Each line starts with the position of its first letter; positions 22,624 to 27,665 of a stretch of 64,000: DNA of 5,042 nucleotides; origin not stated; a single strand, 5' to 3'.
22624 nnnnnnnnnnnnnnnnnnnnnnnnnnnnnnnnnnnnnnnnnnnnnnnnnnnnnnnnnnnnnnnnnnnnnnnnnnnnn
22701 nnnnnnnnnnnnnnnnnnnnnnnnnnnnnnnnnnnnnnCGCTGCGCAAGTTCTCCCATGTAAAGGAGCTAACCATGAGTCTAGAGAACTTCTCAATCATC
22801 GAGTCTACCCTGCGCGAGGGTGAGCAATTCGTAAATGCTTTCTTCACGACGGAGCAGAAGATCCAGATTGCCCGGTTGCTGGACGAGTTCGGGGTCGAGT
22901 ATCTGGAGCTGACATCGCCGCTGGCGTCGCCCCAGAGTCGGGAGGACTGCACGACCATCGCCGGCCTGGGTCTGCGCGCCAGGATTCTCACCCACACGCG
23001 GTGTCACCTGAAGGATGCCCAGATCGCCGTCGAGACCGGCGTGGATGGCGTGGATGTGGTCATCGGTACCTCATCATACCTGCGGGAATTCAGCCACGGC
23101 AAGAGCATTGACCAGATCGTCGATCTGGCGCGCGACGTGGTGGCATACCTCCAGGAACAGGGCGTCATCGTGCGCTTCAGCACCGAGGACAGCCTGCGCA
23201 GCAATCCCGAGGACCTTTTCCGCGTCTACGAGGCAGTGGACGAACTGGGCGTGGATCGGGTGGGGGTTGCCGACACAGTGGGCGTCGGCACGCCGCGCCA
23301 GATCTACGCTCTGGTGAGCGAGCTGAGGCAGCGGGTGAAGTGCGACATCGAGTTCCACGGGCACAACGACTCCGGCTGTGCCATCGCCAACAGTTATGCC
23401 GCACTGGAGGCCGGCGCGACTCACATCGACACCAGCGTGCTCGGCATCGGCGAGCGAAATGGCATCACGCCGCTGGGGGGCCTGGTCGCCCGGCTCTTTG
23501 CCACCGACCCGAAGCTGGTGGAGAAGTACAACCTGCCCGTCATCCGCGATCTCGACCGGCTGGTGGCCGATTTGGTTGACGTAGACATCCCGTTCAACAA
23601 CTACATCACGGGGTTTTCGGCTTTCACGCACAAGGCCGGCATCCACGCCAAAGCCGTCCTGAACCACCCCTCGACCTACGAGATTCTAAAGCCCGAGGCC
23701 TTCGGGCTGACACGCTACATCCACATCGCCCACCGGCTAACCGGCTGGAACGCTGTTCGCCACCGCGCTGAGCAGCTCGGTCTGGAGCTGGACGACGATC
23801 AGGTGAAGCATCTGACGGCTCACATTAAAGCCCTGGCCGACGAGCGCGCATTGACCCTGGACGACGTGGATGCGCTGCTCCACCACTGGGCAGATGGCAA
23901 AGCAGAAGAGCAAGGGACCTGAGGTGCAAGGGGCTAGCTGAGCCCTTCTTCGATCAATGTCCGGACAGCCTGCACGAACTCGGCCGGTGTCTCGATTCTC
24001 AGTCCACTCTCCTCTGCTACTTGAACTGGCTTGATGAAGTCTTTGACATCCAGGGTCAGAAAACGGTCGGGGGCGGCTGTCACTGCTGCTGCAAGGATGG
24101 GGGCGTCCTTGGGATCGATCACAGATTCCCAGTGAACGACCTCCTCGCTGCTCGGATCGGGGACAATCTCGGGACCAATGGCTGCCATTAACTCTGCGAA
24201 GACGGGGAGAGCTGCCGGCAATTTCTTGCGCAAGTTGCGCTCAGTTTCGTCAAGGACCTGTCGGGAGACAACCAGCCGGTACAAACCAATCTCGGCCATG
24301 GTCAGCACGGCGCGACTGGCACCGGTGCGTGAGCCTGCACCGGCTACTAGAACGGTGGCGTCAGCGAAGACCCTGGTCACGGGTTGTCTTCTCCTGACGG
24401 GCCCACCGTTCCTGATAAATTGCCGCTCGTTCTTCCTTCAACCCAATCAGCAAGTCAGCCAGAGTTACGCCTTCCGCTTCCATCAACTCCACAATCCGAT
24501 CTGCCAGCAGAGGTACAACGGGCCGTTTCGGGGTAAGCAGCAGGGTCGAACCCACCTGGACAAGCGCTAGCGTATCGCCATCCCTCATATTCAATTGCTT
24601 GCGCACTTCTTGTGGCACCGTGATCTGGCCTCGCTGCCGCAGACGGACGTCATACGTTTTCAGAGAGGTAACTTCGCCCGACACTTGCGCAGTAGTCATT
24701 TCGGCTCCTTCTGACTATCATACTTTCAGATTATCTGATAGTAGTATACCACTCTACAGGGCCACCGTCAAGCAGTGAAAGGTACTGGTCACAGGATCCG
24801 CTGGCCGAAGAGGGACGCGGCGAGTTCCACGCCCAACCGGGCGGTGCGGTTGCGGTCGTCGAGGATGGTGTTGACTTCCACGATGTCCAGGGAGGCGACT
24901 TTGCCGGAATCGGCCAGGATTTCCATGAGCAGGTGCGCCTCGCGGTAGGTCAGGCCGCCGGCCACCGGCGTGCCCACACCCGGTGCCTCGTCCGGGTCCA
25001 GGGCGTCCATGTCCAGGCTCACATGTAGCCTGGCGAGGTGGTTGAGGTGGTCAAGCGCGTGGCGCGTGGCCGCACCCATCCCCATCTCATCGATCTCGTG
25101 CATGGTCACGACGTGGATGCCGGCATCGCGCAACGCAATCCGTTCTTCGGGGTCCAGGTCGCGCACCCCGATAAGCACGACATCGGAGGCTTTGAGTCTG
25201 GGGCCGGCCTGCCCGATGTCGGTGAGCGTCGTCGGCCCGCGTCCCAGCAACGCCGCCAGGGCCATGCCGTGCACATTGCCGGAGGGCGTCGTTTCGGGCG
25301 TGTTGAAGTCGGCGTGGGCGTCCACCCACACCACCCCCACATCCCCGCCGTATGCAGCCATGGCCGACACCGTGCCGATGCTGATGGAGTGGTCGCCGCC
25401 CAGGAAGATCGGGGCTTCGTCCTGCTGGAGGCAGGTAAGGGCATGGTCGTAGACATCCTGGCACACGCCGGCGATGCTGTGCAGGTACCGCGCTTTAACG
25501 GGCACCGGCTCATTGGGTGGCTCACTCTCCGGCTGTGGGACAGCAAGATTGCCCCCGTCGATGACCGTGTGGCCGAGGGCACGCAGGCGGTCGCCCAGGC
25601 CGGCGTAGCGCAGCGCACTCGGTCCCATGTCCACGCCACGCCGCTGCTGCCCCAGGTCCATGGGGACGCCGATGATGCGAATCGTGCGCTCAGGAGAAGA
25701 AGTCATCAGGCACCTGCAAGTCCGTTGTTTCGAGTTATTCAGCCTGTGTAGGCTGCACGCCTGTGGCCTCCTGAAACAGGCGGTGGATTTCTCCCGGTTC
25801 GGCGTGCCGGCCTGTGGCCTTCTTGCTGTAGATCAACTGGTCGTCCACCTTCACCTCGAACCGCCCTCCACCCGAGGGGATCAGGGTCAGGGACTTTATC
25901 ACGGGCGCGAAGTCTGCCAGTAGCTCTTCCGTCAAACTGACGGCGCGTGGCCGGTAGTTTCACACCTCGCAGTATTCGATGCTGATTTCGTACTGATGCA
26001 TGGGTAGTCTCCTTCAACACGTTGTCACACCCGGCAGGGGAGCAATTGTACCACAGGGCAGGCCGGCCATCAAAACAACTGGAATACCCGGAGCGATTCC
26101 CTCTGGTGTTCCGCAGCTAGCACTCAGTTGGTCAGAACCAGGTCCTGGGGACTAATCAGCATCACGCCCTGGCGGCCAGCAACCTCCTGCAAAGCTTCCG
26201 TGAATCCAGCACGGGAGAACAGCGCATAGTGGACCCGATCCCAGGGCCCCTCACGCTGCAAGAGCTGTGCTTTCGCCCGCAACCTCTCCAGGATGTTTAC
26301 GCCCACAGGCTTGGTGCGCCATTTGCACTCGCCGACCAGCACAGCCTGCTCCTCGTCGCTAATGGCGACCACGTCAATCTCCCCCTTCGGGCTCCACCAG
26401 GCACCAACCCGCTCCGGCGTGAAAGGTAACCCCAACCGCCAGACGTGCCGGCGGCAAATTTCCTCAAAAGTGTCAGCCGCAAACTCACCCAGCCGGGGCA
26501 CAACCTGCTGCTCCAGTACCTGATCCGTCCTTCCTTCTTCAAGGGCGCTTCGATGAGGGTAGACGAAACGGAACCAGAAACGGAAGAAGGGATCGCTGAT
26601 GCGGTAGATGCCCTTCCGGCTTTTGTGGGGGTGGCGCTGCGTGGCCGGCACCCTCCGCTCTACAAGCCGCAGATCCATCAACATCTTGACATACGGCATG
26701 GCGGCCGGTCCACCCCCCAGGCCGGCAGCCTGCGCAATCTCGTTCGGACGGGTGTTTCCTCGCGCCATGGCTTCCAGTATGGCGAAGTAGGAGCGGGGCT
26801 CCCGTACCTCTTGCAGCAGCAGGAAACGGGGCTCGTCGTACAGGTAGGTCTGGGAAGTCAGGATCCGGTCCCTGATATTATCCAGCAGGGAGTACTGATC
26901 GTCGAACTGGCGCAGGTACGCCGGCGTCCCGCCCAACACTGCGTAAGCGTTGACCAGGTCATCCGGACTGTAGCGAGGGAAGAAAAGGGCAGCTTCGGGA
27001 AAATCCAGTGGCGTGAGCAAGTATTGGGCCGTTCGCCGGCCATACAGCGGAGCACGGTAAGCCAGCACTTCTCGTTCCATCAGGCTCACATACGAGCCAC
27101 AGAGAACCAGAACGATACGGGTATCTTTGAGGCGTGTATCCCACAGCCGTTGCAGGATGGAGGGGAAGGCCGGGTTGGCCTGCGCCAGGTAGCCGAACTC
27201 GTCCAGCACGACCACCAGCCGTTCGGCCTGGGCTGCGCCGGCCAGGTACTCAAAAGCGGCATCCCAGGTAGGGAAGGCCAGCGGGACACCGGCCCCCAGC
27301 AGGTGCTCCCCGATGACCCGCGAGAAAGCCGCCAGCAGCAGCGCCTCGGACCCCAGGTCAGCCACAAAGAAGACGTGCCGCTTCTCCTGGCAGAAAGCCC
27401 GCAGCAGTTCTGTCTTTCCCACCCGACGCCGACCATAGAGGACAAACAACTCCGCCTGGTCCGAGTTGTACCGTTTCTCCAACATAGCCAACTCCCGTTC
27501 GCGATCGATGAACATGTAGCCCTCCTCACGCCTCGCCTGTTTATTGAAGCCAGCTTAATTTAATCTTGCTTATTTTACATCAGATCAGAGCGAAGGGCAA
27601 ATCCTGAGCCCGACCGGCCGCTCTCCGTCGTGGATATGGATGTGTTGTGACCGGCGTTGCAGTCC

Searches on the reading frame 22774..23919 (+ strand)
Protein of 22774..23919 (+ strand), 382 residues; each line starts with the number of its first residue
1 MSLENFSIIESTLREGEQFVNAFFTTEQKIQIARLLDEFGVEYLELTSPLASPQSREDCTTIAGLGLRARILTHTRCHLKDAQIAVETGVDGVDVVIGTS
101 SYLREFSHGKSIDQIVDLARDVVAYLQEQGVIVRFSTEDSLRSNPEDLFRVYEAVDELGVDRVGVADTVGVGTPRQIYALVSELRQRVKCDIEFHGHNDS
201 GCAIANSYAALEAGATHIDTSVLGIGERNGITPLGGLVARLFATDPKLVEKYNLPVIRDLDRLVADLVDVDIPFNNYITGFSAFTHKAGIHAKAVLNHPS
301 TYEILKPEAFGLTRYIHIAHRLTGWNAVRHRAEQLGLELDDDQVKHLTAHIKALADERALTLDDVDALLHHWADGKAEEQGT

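Call 38: find_homologous_proteins(query=window:22774-23919:+, max_evalue=1e-30)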
Query window:22774-23919:+ (382 aa): 7932 proteins with E <= 1e-30 among 8000 candidates; the best 120 are listed.
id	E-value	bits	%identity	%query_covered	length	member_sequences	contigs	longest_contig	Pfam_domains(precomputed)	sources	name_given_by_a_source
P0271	4.4e-234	794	94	100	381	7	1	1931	PF22617.2,PF00682.26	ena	-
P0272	3.6e-227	771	90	98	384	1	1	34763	PF22617.2,PF00682.26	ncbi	-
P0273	2.0e-225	766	91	98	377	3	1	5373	PF22617.2,PF00682.26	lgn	-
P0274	2.5e-224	762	90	98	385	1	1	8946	PF22617.2,PF00682.26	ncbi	ncbi:MAG: homocitrate synthase [Anaerolineae bacterium]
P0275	6.3e-224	761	89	99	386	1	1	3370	PF22617.2,PF00682.26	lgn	-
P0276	2.8e-223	759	89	99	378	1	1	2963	PF22617.2,PF00682.26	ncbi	-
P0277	1.1e-220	750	88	100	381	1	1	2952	PF22617.2,PF00682.26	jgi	jgi:homocitrate synthase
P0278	1.2e-219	747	86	99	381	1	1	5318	PF22617.2,PF00682.26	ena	-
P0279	2.8e-219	745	86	99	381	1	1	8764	PF22617.2,PF00682.26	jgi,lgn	jgi:homocitrate synthase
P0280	5.1e-219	745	86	99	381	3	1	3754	PF22617.2,PF00682.26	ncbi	-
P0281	7.0e-219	744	88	98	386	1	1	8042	PF22617.2,PF00682.26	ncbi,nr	ncbi:MAG: Homocitrate synthase [Anaerolineales bacterium]|nr:Homocitrate synthase [Anaerolineales ba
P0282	1.0e-216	737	88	98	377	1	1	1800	PF22617.2,PF00682.26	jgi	jgi:homocitrate synthase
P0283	4.3e-213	725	86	98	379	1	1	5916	PF22617.2,PF00682.26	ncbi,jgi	-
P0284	5.7e-209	712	83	99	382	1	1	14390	PF22617.2,PF00682.26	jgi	jgi:homocitrate synthase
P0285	4.2e-208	709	83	99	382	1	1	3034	PF22617.2,PF00682.26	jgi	-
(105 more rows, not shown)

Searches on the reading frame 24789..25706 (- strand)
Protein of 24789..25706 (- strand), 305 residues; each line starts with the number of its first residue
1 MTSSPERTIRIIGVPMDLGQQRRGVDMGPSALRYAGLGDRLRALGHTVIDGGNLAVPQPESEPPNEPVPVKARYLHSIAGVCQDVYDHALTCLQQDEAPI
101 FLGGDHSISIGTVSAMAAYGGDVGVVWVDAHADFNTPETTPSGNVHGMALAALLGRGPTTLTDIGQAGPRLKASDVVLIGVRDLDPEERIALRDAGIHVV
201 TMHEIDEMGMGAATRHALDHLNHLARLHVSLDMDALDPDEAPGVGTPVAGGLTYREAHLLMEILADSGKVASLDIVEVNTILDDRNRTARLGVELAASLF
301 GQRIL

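Call 9: search_protein_families(library=pfam, proteins=[window:24789-25706:-], max_evalue=0.001)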
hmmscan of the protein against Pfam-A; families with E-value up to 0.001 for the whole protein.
window:24789-25706:- (305 aa): 1 family
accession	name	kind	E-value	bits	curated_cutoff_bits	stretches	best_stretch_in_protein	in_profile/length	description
PF00491.26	Arginase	-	6.6e-77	259.2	22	1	8-300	2-279/280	Arginase family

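Call 65: search_protein_families(library=ncbifam, proteins=[window:24789-25706:-], max_evalue=0.001)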
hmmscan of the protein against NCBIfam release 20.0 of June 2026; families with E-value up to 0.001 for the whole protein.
window:24789-25706:- (305 aa): 5 families
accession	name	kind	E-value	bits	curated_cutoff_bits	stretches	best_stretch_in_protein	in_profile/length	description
TIGR01229.1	rocF_arginase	equivalog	5e-88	295.3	227.6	1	11-303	2-298/300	arginase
TIGR01227.1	hutG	equivalog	1.5e-27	96.6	229.15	1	6-297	34-303/307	formimidoylglutamase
TIGR01230.1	agmatinase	equivalog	5.2e-27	95.2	174.3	1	11-299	17-272/275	agmatinase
NF002564.0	PRK02190.1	subfamily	1.4e-26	93.4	302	1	80-300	100-298/307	agmatinase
NF010347.0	PRK13775.1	equivalog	2.6e-09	36.8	381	1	194-293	218-317/331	formimidoylglutamase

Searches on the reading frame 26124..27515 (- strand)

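Call 9: search_protein_families(library=pfam, proteins=[window:26124-27515:-], max_evalue=0.001)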
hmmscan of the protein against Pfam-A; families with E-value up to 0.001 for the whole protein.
window:26124-27515:- (463 aa): 5 families
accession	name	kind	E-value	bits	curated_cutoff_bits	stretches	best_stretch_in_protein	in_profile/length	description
PF01637.24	ATPase_2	-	4e-26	92.7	33.2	1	2-203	1-224/225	ATPase domain predominantly from Archaea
PF03008.20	DUF234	-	2.2e-24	86.2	22.5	1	314-401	1-91/100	Archaea bacterial proteins of unknown function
PF13173.12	AAA_14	-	5.2e-07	30.2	27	1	22-174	3-127/129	AAA domain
PF13191.12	AAA_16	-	1.1e-06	29.6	32.6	1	4-111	4-127/167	AAA ATPase domain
PF13401.12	AAA_22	-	2.2e-05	25.2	27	1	20-144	4-125/130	AAA domain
